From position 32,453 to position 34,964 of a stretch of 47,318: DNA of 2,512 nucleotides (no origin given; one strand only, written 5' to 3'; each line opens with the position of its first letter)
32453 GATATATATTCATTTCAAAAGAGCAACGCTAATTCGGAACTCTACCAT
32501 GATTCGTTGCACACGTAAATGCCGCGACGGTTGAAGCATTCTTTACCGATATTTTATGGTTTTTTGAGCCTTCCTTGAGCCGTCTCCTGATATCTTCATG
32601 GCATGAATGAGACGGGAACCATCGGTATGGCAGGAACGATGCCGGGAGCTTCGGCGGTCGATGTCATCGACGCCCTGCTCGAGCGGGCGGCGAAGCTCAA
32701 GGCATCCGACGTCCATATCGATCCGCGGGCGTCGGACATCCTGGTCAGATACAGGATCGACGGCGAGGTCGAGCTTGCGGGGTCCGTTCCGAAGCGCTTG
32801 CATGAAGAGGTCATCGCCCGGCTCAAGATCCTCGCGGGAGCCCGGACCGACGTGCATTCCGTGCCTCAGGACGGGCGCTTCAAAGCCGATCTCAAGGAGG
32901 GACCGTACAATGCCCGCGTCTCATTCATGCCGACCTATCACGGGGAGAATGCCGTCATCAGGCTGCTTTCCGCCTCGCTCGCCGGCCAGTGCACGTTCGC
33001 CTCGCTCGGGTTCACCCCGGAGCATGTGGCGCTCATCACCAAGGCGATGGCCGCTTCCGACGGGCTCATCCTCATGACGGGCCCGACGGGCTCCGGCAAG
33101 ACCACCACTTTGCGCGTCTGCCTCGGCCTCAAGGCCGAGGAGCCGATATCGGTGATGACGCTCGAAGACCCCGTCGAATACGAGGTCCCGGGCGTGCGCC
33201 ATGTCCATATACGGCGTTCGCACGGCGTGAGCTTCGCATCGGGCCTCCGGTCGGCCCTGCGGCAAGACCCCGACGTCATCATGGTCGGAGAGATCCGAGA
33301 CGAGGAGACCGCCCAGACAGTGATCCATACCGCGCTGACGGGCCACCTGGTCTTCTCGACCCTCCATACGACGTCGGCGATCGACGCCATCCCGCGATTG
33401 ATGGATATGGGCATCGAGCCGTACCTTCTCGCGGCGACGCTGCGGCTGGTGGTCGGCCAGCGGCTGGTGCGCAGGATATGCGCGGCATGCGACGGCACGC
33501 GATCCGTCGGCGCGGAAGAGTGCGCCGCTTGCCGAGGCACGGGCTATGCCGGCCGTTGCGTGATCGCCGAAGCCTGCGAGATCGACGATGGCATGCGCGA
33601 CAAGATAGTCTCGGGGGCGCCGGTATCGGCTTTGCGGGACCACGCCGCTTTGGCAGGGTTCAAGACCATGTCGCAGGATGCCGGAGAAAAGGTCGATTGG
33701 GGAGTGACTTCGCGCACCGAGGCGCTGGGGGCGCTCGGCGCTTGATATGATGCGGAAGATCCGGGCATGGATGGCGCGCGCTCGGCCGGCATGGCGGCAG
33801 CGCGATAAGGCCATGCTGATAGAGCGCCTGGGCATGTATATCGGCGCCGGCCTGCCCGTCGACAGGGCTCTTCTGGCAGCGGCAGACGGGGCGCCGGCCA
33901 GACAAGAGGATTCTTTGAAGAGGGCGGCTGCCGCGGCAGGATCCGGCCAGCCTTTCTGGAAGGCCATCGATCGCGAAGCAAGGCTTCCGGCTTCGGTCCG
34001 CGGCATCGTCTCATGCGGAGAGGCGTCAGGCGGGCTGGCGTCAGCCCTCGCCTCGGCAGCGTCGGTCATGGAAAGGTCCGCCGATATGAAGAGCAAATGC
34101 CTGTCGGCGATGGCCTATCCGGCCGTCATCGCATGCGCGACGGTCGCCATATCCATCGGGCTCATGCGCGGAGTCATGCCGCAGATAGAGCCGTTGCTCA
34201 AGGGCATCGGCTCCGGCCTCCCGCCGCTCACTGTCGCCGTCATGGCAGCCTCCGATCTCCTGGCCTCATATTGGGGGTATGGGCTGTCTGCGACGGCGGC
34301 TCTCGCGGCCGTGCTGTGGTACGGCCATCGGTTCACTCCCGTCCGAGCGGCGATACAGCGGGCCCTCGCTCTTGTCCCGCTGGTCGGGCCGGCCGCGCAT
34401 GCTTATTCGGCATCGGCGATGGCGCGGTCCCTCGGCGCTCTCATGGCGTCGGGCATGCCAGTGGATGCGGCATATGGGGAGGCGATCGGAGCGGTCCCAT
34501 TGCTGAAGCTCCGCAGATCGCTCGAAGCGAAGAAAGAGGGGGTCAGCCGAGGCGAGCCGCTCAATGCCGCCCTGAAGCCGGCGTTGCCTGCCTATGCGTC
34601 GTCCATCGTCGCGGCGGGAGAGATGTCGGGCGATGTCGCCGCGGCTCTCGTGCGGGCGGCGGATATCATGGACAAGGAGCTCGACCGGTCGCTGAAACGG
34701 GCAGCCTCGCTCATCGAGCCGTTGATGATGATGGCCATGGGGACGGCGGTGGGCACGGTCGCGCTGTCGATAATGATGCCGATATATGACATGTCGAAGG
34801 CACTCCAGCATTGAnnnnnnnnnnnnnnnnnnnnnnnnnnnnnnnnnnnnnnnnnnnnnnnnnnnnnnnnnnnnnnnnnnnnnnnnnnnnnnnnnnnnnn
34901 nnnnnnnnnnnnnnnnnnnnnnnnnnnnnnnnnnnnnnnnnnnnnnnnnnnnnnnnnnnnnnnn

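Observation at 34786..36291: Beta-propeller (LVIVD-repeat) protein carrying a prepilin-like signal with Asp instead of Glu at +5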

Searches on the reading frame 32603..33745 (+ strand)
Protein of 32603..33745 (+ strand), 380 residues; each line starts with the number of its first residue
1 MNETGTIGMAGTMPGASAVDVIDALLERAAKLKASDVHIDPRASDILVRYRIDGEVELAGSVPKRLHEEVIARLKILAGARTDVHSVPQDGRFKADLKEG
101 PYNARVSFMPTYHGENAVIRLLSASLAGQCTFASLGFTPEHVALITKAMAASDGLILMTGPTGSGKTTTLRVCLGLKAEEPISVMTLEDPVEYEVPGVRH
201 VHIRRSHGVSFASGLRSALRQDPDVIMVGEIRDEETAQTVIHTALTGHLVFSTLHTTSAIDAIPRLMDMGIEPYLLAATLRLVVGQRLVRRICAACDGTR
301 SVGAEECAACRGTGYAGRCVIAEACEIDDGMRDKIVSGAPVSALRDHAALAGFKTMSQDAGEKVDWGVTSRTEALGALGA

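Call 6: search_protein_families(library=pfam, proteins=[window:32603-33745:+], max_evalue=0.1)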
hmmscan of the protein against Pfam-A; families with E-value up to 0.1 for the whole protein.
window:32603-33745:+ (380 aa): 13 families
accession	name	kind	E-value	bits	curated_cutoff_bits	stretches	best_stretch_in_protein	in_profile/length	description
PF00437.27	T2SSE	-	6.8e-101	338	24.9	1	19-374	9-368/370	Type II/IV secretion system protein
PF13604.12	AAA_30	-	0.0017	18.5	27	1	143-180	8-45/191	AAA domain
PF13401.12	AAA_22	-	0.0041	17.9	27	1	152-190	4-42/130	AAA domain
PF00684.25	DnaJ_CXXCXGXG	-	0.0063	17.2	32.7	1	285-314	36-65/65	DnaJ central domain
PF13476.12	AAA_23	-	0.011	16.8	27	1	152-170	18-36/201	AAA domain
PF25199.1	nSTAND_NTPase5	-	0.018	15.3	34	1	149-184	37-73/145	Novel STAND NTPase 5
PF13555.12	AAA_29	-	0.024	14.8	27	1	151-170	20-39/61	P-loop containing region of AAA domain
PF13191.12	AAA_16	-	0.025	15.5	32.6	1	148-176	19-48/167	AAA ATPase domain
PF13245.12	AAA_19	-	0.031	14.9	25.1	1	149-176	7-34/134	AAA domain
PF00005.33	ABC_tran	-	0.036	15.1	25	1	155-183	13-41/137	ABC transporter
PF03215.21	Rad17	-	0.043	14.2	23.8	1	153-189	45-84/186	Rad17 P-loop domain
PF20720.3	nSTAND3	-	0.063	13.4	27.2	0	149-174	13-38/155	Novel STAND NTPase 3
PF02492.25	cobW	-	0.096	12.7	20.7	0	156-185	3-33/180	CobW/HypB/UreG, nucleotide-binding domain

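Call 54: search_protein_families(library=ncbifam, proteins=[window:32603-33745:+], max_evalue=0.01)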
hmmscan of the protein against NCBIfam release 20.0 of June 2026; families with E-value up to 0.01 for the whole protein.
window:32603-33745:+ (380 aa): 28 families (the best 25 are shown)
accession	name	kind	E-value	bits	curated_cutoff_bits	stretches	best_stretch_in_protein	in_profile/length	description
TIGR02533.1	type_II_gspE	equivalog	1.1e-110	370.7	630.25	1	16-375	107-483/486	type II secretion system ATPase GspE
TIGR02538.1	type_IV_pilB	equivalog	4.5e-104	349.1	675.65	2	18-302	181-465/564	type IV-A pilus assembly ATPase PilB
NF007755.0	PRK10436.1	equivalog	1e-92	311.2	617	1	16-377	83-458/465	type II secretion system protein GspE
NF053534.1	T4PilAsmATPsTfpB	equivalog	7.3e-91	305.3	850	2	18-302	201-485/584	type IV pilus assembly ATPase TfpB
NF041000.1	ATPase_ComGA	equivalog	4.7e-69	232.4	300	1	24-290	2-266/267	competence type IV pilus ATPase ComGA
TIGR01420.1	pilT_fam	subfamily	1.4e-47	162.6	319.1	1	22-291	2-270/343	PilT/PilU family type 4a pilus ATPase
TIGR02525.1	plasmid_TraJ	equivalog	5.7e-24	84.8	368.3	1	147-300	143-305/372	plasmid transfer ATPase TraJ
TIGR02524.1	dot_icm_DotB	equivalog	1e-23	84.2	463.3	1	143-290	124-286/358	Dot/Icm type IV secretion system ATPase DotB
NF058587.1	archaellum_moto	equivalog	3.5e-15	55.7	550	1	152-272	274-399/527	archaellum flagellar ATPase motor FlaI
TIGR02788.1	VirB11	equivalog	2.2e-13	49.9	249.95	1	145-270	137-266/308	P-type DNA transfer ATPase VirB11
TIGR02782.1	TrbB_P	equivalog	1e-12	48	304.55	1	142-268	126-254/303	P-type conjugative transfer ATPase TrbB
TIGR03819.1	heli_sec_ATPase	hypoth_equivalog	1.2e-12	47.6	373.15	1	72-300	101-333/340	TadA family conjugal transfer-associated ATPase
NF010407.0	PRK13833.1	subfamily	1.3e-12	47.8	499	1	138-272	130-265/323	conjugal transfer protein TrbB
NF053672.1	bindosome_BasE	exception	7.8e-11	41.4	1000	1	148-269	265-391/512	bindosome assembly system ATPase subunit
NF010469.0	PRK13894.1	subfamily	3e-10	39.9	508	1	141-267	138-265/320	conjugal transfer ATPase TrbB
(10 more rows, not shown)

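Call 55: search_solved_structures(query=window:32603-33745:+, max_evalue=1e-10)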
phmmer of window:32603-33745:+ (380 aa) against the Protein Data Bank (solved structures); distinct sequences matched with E-value up to 1e-10: 25.
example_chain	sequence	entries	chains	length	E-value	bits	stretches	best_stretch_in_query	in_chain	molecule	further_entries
3jc8_Ba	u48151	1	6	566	3.6e-76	259.8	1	9-298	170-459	Type IV-A pilus assembly ATPase PilB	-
5tsg_B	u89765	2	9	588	5.5e-76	259.2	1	15-300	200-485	Type IV pilus biogenesis ATPase PilB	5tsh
6olj_C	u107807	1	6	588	6.5e-76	259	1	15-300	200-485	Type IV pilus biogenesis ATPase PilB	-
5zfr_A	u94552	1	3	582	1.4e-75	257.9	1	15-302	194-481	Type IV pilus biogenesis ATPase PilB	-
5oiu_A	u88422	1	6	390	5.6e-75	255.9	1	22-297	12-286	Type IV pilus assembly protein PilF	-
5it5_F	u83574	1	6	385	6.6e-75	255.7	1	25-297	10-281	ATP binding motif-containing protein PilF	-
6ejf_A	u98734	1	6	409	8.3e-75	255.3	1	25-297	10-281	Type IV pilus assembly protein PilF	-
6f8l_G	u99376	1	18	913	1.1e-73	251.7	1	22-297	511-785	Type IV pilus assembly protein PilF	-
1p9r_A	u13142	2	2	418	2.1e-70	240.8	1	16-298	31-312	General secretion pathway protein E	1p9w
4kss_A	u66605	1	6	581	6.4e-70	239.3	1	16-298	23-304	Type II secretion system protein E, hemolysin-coregulated protein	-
4ksr_A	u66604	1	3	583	6.6e-70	239.2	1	16-298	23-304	Type II secretion system protein E, Hemolysin-coregulated protein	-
4pht_A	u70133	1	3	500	4.1e-69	236.6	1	14-374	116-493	General secretory pathway protein E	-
2ewv_A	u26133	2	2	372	1.2e-32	116.7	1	25-270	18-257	twitching motility protein PilT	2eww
2gsz_A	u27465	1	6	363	1.3e-32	116.5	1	25-270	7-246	twitching motility protein PilT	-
8dze_A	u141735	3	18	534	1.6e-32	116.3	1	25-300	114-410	BfpD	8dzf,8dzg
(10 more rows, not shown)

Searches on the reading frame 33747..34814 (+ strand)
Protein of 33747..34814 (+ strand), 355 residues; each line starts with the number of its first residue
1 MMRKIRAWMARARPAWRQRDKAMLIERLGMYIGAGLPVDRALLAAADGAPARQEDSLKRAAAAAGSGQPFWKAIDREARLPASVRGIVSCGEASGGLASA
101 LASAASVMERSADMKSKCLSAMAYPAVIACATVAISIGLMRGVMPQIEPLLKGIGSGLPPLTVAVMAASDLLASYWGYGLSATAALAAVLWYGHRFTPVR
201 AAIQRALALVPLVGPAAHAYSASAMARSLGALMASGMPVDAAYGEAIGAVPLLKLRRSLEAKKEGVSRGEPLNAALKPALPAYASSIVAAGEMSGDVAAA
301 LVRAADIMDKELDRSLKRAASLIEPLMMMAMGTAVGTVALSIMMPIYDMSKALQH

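Call 6: search_protein_families(library=pfam, proteins=[window:33747-34814:+], max_evalue=0.1)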
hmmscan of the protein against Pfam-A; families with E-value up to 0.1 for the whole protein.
window:33747-34814:+ (355 aa): 2 families
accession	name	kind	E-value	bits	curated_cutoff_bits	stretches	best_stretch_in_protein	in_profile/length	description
PF00482.28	T2SSF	-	4.8e-37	127.2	25.2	2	226-345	2-125/125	Type II secretion system (T2SS), protein F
PF23858.1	DUF7220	-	0.064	14.1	28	0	317-353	3-39/70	Family of unknown function (DUF7220)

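Call 54: search_protein_families(library=ncbifam, proteins=[window:33747-34814:+], max_evalue=0.01)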
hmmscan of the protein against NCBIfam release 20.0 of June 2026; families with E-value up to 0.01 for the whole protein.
window:33747-34814:+ (355 aa): 6 families
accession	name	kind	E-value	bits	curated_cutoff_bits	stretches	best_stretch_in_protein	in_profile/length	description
TIGR02120.1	GspF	equivalog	1.4e-58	199.1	424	1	11-351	55-399/401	type II secretion system inner membrane protein GspF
NF052607.1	T4PiliAsmPilCThrm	equivalog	1e-38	133.5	700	1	21-353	68-404/406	type IV pilus assembly protein PilC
NF047826.1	T3SSXpsF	equivalog_domain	3.7e-35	121.5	650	1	21-353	68-404/405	type II secretion system protein XpsF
NF007861.0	PRK10573.1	equivalog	1.5e-34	119.8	401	1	12-354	52-399/401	protein transport protein HofC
NF052606.1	T4PiliAsmPilCMyx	equivalog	3.9e-32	111.6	700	1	26-353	87-418/419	type IV pilus assembly protein PilC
NF041012.2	T4P_ComGB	equivalog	4.9e-25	88.6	240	1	20-349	2-330/332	competence type IV pilus assembly protein ComGB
